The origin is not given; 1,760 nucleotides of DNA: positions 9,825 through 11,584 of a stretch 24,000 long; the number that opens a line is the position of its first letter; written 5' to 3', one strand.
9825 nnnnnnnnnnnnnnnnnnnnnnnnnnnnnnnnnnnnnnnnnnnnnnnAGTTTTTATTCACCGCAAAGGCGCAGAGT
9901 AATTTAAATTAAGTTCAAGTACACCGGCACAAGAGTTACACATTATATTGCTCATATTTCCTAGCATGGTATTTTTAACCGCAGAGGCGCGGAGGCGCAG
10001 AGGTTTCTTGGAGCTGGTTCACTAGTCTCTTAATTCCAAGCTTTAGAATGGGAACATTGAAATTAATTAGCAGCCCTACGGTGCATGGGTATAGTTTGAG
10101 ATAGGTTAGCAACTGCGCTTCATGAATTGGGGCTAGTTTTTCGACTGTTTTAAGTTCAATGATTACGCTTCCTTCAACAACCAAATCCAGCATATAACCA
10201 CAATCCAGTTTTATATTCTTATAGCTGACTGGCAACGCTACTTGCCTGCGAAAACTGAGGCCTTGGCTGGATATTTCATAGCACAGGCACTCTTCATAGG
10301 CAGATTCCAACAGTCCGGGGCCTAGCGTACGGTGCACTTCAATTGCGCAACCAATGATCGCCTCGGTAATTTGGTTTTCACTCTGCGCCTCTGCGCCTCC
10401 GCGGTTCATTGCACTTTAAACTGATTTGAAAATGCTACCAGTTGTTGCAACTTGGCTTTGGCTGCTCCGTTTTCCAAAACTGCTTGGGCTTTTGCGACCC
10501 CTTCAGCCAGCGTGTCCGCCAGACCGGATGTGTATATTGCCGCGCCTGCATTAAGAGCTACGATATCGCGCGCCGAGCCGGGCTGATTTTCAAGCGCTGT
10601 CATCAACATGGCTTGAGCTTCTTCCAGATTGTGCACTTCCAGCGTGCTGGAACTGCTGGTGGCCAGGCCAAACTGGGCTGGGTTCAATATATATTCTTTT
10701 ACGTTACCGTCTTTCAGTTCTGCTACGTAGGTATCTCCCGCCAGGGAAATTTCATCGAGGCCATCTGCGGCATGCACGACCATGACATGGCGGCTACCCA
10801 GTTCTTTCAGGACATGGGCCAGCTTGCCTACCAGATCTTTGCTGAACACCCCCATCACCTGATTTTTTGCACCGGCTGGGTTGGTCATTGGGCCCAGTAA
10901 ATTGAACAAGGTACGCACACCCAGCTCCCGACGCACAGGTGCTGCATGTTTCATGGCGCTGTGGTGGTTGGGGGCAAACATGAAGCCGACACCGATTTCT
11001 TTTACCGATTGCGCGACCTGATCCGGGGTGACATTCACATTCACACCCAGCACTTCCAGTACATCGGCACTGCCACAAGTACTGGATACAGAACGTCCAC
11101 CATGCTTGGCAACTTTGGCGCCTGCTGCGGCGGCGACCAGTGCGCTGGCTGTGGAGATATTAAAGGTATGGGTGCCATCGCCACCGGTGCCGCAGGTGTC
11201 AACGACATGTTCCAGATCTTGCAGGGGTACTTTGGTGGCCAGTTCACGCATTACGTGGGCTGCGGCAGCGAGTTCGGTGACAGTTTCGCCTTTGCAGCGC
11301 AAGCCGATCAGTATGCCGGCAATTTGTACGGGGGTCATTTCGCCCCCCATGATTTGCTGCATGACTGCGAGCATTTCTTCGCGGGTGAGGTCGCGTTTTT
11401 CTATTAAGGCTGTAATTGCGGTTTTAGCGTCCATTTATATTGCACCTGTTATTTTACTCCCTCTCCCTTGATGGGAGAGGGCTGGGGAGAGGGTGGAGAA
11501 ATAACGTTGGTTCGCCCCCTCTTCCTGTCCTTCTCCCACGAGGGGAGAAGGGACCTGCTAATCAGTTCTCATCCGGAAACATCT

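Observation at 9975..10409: GxxExxY nuclease-fold gene forms a discrete 434-bp unit bounded by 28-nt inverted repeats and is translationally hooked to trpD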

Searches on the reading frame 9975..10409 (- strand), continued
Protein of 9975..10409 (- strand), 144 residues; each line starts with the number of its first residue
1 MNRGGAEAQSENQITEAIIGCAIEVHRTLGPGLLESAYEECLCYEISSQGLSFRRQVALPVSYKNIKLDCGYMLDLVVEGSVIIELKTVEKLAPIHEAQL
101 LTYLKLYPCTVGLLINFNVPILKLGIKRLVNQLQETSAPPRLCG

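Call 93: find_encoding_contigs(protein=P0021, flank=2500, max_places=8)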
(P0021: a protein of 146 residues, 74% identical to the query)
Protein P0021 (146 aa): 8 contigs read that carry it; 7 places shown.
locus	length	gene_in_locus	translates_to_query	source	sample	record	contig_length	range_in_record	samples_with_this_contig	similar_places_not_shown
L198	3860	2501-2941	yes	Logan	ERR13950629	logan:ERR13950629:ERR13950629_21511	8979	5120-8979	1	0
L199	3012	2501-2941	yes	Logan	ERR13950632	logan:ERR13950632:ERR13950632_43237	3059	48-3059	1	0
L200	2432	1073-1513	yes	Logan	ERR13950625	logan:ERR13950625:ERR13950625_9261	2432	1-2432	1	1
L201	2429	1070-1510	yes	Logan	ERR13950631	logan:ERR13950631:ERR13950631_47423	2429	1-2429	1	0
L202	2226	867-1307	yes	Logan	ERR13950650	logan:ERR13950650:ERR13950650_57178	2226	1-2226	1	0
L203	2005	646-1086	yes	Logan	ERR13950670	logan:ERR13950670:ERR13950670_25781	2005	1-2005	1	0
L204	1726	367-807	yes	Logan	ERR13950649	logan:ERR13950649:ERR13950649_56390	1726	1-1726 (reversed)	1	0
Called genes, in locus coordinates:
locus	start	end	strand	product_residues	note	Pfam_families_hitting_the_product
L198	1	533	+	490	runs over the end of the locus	PF04715:, PF00425:Chorismate_bind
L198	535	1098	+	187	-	PF00117:GATase, PF07722:Peptidase_C26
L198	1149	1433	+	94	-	PF01541:GIY-YIG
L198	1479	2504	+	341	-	PF02885:Glycos_trans_3N, PF00591:Glycos_transf_3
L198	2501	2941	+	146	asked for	PF13366:PDDEXK_3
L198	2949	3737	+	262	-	PF00218:IGPS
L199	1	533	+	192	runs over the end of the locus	?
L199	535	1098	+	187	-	PF00117:GATase, PF07722:Peptidase_C26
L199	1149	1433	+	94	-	PF01541:GIY-YIG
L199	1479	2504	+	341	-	PF02885:Glycos_trans_3N, PF00591:Glycos_transf_3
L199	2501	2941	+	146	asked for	PF13366:PDDEXK_3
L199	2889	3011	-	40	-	?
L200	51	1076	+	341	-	PF02885:Glycos_trans_3N, PF00591:Glycos_transf_3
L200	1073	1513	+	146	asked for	PF13366:PDDEXK_3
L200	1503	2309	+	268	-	PF00218:IGPS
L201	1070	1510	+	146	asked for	PF13366:PDDEXK_3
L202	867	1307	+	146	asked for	PF13366:PDDEXK_3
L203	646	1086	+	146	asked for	PF13366:PDDEXK_3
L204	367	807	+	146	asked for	PF13366:PDDEXK_3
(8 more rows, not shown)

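Call 95: find_encoding_contigs(protein=P0036, flank=3000, max_places=2)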
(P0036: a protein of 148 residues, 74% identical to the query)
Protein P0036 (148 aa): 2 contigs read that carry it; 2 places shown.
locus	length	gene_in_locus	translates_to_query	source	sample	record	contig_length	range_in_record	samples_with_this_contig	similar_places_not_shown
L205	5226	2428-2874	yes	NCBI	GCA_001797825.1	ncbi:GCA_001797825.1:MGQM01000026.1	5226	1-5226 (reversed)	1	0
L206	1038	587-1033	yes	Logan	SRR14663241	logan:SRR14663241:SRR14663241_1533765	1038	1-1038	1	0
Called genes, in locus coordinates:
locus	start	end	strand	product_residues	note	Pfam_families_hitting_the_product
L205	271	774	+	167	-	PF07963:N_methyl (weak)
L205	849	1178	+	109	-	-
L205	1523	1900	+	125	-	PF13366:PDDEXK_3 (faint)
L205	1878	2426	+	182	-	PF07963:N_methyl (weak)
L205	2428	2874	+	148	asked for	PF13366:PDDEXK_3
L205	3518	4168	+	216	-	-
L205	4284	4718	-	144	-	PF01934:HepT-like (weak)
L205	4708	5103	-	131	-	PF01909:NTP_transf_2, PF18765:Polbeta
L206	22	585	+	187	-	PF07963:N_methyl (weak)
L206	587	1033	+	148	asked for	PF13366:PDDEXK_3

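Call 96: find_encoding_contigs(protein=P0109, flank=2000, max_places=2)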
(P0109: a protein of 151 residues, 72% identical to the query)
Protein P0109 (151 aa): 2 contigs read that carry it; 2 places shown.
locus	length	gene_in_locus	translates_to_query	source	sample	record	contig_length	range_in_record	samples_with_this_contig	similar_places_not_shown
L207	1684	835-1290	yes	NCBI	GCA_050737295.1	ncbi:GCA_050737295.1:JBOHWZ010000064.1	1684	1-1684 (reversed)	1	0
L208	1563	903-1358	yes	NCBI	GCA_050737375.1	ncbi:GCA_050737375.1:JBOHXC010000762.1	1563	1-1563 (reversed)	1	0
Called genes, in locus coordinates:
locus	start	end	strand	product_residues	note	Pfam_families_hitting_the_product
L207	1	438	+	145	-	PF00499:Oxidored_q3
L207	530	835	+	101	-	PF00420:Oxidored_q2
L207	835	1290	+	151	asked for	PF13366:PDDEXK_3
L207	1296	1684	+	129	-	PF00662:Proton_antipo_N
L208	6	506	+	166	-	PF00499:Oxidored_q3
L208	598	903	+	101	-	PF00420:Oxidored_q2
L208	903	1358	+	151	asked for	PF13366:PDDEXK_3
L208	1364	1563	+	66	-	?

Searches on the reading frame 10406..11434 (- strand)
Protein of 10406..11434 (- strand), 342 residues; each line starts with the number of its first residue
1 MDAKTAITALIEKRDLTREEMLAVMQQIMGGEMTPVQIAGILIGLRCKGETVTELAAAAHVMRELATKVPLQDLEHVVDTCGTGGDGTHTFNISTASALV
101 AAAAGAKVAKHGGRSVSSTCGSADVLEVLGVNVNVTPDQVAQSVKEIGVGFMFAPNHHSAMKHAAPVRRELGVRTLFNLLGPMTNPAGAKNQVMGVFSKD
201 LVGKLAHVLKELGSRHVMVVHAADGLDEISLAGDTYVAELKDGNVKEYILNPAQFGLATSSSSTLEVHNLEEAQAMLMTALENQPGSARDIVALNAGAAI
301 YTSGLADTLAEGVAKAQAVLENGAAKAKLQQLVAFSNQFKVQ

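Call 3: search_protein_families(library=pfam, proteins=[window:10406-11434:-], max_evalue=0.01)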
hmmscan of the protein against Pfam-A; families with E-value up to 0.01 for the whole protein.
window:10406-11434:- (342 aa): 2 families
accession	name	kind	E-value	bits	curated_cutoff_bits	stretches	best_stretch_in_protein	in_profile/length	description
PF00591.27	Glycos_transf_3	-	8.1e-100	334.1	27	1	75-325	2-252/253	Glycosyl transferase family, a/b domain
PF02885.22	Glycos_trans_3N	-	1.8e-21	76.1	26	1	4-66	1-63/63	Glycosyl transferase family, helical bundle domain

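Call 15: find_related_loci(query=window:10406-11434:-, collection=genome_contigs, flank=5000)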
Query window:10406-11434:- (342 aa) in genome_contigs; peptide patterns used: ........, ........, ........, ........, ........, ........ (x = any residue, [..] = any of these).
600 stretches matched a pattern (row limit reached: there are more); 578 encode a relative of the query (tblastn E <= 1e-3); the best 80 are kept; 80 distinct loci.
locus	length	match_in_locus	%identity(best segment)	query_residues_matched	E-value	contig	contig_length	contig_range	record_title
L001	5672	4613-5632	70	1-340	3e-151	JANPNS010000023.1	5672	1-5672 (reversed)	MAG: Gallionellaceae bacterium isolate VAR_87_metabat_232 VAR_87_k141_2965137, whole genome shotgun sequence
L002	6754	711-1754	67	1-340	1e-147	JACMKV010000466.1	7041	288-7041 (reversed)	MAG: Burkholderiales bacterium isolate ES-bin-258 ES-bin-258-contig-k141_13876648, whole genome shotgun sequence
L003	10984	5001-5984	67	10-337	5e-147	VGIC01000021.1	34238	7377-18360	MAG: Betaproteobacteria bacterium isolate M_DeepCast_65m_m2_126 M_DeepCast_65m_m2_126_Ga0194120_10002160, whole genome s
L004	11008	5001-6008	69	1-336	1e-145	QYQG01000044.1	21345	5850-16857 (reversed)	MAG: Betaproteobacteria bacterium isolate PowLak16_MAG8 c_000000108934, whole genome shotgun sequence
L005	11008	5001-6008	67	4-339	5e-144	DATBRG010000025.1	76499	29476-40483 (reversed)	MAG TPA_asm: Methylophilaceae bacterium isolate SMAG_U4123 k141_447299, whole genome shotgun sequence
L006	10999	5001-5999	67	1-333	2e-142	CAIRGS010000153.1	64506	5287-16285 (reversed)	MAG: uncultured Nitrosomonadales bacterium isolate Loclat_bin-08429 genome assembly, contig: bin-08429:153/297, whole ge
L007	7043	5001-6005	68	4-338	2e-141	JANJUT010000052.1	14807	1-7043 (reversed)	MAG: Thiobacillus sp. isolate RXS2_metabat.bin.29 RXS2_k141_220103, whole genome shotgun sequence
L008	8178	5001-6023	65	1-341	4e-141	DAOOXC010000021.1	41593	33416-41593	MAG TPA_asm: Methylotenera sp. isolate AMR_MDS_3599 NODE_785_length_41593_cov_11.569430, whole genome shotgun sequence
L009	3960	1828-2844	66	1-339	1e-144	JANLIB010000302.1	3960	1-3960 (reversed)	MAG: Gallionella sp. isolate S40-4 k99_531618, whole genome shotgun sequence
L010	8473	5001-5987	64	4-332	4e-141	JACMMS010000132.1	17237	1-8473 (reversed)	MAG: Methylophilaceae bacterium isolate LF-bin-10 FL-bin-10-contig-k141_2438971, whole genome shotgun sequence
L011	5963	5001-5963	68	1-321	5e-139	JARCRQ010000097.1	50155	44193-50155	MAG: Sideroxydans sp. isolate Simpson2 k141_9498, whole genome shotgun sequence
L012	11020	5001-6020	66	1-340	6e-139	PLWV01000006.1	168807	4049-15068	MAG: Gallionella sp. isolate palsa_1007 73.20120700_P3D.7_contig_2705, whole genome shotgun sequence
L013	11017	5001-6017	65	4-337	1e-138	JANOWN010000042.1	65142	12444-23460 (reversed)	MAG: Methylotenera sp. isolate VAR_35_metabat_405 VAR_35_k141_4963839, whole genome shotgun sequence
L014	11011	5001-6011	66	1-337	3e-138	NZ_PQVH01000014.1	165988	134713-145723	Methylotenera oryzisoli strain La3113 La3113_contig_9_4, whole genome shotgun sequence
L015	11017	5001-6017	62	1-339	8e-138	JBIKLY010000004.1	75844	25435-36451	MAG: Rhodocyclaceae bacterium isolate ME2014-08-28_3300035662_group5_bin33 Rohwer_bin2357_scaffold_122_c1, whole genome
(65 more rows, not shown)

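Call 46: find_homologous_proteins(query=window:10406-11434:-, max_evalue=1e-50)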
Query window:10406-11434:- (342 aa): 8000 proteins with E <= 1e-50 among 8000 candidates; the best 120 are listed.
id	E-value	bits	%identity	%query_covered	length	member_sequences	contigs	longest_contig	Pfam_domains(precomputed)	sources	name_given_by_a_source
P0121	5.3e-213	724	100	100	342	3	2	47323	PF00591.28,PF02885.23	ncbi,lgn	-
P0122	1.7e-201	686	94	100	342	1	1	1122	PF00591.28,PF02885.23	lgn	-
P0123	3.6e-185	633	87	100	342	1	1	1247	PF00591.28,PF02885.23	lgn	-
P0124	2.2e-183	627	86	100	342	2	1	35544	PF00591.28,PF02885.23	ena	-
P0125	7.9e-183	625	85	100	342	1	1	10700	PF00591.28,PF02885.23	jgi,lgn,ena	-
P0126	4.4e-181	619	86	100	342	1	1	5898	PF00591.28,PF02885.23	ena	-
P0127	6.2e-181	619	84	100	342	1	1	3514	PF00591.28,PF02885.23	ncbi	-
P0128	1.1e-177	608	82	100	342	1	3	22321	PF00591.28,PF02885.23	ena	-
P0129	1.1e-174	598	81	100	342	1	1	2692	PF00591.28,PF02885.23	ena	-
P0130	7.0e-170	583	80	99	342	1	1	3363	PF00591.28,PF02885.23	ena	-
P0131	5.5e-169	580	81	99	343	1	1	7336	PF00591.28,PF02885.23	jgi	-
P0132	1.7e-168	578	79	99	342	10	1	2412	PF00591.28,PF02885.23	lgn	-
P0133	3.1e-168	577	81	99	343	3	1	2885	PF00591.28,PF02885.23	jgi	-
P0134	4.4e-168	577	79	99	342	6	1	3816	PF00591.28,PF02885.23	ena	-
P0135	5.9e-168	576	80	99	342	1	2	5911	PF00591.28,PF02885.23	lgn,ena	-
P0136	6.9e-168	576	80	99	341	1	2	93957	PF00591.28,PF02885.23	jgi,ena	jgi:anthranilate phosphoribosyltransferase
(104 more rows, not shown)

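Call 47: find_encoding_contigs(protein=P0124, flank=3000, max_places=1)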
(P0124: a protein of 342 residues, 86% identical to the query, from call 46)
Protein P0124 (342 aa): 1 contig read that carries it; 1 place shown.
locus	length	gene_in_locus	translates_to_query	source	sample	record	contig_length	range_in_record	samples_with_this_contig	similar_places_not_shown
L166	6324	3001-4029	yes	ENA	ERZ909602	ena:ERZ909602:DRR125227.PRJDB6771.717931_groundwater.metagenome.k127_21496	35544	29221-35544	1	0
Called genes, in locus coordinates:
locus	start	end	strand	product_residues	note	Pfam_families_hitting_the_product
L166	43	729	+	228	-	PF00702:Hydrolase, PF12710:HAD, PF13419:HAD_2, PF13242:Hydrolase_like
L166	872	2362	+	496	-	PF04715:, PF00425:Chorismate_bind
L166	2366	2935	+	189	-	PF00117:GATase, PF07722:Peptidase_C26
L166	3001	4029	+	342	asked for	PF02885:Glycos_trans_3N, PF00591:Glycos_transf_3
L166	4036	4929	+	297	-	PF00218:IGPS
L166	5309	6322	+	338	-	?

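Call 48: find_encoding_contigs(protein=P0125, flank=3000, max_places=1)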
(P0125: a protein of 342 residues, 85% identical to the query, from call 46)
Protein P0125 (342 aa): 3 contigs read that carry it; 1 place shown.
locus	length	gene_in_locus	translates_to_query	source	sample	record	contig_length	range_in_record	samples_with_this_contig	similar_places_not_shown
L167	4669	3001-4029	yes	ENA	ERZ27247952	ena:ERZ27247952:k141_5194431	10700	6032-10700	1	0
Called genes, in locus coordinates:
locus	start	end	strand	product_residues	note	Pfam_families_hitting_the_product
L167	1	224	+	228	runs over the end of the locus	PF00702:Hydrolase, PF12710:HAD (weak), PF13419:HAD_2, PF13242:Hydrolase_like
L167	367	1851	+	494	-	PF04715:, PF00425:Chorismate_bind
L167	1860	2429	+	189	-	PF00117:GATase, PF07722:Peptidase_C26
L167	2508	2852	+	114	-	PF04480:DUF559, PF18741:MTES_1575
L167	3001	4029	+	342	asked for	PF02885:Glycos_trans_3N, PF00591:Glycos_transf_3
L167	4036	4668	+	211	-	?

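Call 49: find_encoding_contigs(protein=P0128, flank=3000, max_places=1)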
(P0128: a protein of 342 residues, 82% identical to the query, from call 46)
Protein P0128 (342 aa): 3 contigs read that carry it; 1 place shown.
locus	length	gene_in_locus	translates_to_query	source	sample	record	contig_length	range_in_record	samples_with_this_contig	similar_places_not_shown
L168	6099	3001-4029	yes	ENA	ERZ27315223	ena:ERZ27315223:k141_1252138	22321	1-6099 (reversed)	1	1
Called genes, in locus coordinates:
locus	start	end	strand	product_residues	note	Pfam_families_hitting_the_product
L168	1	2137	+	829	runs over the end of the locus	PF13185:GAF_2, PF00989:PAS, PF13426:PAS_9, PF00989:PAS, PF08448:PAS_4, PF13426:PAS_9, PF00512:HisKA, PF02518:HATPase_c, +3 more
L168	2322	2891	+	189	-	PF00117:GATase, PF07722:Peptidase_C26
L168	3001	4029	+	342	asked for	PF02885:Glycos_trans_3N, PF00591:Glycos_transf_3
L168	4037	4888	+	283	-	PF00218:IGPS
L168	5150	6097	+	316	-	?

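Call 50: find_encoding_contigs(protein=P0136, flank=3000, max_places=1)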
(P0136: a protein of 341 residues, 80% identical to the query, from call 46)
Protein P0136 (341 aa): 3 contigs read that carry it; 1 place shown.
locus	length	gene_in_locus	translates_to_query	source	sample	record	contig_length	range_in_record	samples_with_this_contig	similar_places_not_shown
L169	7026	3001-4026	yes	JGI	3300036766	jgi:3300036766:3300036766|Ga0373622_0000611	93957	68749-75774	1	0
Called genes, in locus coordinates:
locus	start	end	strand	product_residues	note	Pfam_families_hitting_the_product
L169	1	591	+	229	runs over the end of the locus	PF00702:Hydrolase, PF12710:HAD, PF13419:HAD_2, PF13242:Hydrolase_like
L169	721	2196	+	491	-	PF04715:, PF00425:Chorismate_bind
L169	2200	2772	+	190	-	PF00117:GATase, PF07722:Peptidase_C26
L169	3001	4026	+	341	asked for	PF02885:Glycos_trans_3N, PF00591:Glycos_transf_3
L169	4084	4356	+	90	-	PF21775:PutA_1st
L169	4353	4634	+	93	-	PF05016:ParE_toxin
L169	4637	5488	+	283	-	PF00218:IGPS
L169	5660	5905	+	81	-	PF02604:PhdYeFM_antitox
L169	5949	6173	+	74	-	PF04014:MazE_antitoxin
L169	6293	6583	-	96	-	PF01381:HTH_3, PF13560:HTH_31 (weak)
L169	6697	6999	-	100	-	-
